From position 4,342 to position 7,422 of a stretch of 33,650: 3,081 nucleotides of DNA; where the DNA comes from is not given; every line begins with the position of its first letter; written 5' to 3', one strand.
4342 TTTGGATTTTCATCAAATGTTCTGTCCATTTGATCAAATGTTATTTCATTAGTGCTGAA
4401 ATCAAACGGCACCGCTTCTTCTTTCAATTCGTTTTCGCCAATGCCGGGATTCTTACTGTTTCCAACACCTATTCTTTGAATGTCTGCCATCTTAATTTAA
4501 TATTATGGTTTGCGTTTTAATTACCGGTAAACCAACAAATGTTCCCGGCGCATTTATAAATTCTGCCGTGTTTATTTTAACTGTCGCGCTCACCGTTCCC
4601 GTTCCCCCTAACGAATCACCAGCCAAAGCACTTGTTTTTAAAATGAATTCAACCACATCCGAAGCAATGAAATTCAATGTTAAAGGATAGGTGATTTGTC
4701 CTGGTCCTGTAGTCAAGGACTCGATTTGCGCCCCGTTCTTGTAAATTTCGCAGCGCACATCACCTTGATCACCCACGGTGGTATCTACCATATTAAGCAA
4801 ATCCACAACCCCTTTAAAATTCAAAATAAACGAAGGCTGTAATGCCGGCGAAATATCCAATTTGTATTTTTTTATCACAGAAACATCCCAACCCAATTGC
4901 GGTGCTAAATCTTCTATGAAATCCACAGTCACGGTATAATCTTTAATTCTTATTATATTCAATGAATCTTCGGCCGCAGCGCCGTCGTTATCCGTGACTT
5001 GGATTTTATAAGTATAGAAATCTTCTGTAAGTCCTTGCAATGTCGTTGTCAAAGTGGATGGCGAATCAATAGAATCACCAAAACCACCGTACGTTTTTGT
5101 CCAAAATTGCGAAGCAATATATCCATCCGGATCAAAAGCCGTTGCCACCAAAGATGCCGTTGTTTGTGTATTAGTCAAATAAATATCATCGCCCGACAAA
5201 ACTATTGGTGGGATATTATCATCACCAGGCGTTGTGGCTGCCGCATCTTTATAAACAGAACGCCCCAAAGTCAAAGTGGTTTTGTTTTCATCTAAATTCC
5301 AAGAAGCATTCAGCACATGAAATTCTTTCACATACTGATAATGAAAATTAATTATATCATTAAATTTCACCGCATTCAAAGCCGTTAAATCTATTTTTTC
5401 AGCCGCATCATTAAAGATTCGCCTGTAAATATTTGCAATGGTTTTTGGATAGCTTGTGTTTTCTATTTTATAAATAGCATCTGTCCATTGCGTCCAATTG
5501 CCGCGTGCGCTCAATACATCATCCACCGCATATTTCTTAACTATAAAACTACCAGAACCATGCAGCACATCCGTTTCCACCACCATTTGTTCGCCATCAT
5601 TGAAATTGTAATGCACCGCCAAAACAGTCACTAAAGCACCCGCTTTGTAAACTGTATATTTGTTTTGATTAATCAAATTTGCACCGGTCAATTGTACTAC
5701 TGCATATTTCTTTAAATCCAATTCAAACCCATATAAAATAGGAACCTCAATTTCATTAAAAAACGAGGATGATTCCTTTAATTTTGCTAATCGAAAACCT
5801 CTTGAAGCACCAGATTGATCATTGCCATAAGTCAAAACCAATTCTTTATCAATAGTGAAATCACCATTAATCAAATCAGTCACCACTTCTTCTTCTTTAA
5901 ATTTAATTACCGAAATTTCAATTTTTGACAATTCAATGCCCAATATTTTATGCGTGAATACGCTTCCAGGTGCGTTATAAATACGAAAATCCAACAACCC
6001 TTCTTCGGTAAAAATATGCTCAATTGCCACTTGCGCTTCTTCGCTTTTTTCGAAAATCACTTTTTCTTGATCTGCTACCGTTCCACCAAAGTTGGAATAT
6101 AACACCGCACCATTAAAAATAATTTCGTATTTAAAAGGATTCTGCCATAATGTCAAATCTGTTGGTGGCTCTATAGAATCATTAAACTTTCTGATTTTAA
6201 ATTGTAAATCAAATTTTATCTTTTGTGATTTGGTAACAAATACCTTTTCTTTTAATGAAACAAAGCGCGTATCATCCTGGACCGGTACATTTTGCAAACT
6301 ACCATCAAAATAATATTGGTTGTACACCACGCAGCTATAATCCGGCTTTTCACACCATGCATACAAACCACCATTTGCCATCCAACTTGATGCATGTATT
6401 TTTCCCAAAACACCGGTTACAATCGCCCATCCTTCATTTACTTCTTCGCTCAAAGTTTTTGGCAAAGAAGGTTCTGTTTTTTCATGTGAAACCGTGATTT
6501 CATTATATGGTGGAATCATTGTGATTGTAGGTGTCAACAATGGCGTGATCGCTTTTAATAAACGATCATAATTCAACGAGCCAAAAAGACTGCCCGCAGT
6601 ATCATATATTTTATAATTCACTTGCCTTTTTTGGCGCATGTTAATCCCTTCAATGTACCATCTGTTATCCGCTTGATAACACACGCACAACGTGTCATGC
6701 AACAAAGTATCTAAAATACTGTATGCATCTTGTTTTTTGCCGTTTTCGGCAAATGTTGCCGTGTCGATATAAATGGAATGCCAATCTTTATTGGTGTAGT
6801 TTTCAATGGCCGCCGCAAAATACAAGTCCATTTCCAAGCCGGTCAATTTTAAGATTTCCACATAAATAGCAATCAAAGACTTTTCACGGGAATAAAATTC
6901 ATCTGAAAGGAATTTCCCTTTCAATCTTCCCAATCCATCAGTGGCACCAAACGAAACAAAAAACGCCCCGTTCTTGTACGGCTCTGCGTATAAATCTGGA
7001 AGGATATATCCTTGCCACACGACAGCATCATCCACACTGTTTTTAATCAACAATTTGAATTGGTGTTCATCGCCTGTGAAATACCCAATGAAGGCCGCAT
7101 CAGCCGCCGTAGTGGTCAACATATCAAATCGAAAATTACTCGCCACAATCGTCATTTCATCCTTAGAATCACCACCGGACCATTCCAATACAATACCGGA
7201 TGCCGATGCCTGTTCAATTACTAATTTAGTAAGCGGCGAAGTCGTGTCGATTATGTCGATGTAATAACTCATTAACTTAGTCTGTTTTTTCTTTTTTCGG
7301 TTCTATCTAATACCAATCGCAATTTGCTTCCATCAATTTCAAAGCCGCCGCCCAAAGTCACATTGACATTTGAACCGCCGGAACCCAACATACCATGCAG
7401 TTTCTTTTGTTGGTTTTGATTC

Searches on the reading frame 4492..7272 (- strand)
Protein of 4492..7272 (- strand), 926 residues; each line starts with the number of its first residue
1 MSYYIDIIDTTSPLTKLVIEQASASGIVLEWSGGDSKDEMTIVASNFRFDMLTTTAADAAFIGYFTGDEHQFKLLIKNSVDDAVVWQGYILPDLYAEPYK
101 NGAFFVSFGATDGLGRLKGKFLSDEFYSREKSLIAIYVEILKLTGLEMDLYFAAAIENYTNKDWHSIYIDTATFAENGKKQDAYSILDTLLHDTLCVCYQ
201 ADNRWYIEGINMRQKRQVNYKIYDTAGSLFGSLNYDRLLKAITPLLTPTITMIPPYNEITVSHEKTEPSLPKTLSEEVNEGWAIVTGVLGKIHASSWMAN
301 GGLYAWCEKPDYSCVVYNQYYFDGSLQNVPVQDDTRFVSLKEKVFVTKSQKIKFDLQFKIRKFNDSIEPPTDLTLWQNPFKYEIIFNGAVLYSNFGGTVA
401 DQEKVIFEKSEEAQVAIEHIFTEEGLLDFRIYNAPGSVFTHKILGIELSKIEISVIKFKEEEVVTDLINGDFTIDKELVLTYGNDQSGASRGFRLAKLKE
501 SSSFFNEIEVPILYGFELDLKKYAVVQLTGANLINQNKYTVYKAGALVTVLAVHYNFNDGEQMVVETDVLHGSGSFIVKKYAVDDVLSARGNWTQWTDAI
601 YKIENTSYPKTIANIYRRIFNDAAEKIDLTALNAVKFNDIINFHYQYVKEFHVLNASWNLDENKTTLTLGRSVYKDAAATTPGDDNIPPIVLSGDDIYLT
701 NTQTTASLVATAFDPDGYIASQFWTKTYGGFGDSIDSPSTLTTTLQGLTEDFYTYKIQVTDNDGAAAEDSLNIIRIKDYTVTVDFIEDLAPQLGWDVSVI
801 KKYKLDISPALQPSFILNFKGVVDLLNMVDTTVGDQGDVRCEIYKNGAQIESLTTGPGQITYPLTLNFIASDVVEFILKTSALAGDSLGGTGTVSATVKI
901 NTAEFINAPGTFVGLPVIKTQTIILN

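Call 16: search_protein_families(library=pfam, proteins=[window:4492-7272:-], max_evalue=0.01)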
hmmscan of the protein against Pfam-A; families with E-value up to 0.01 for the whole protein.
window:4492-7272:- (926 aa): 1 family
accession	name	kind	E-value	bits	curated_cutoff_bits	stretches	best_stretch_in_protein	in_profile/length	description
PF22352.2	K319L-like_PKD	-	9.1e-13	48.5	27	1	694-774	2-83/84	K319L-like, PKD domain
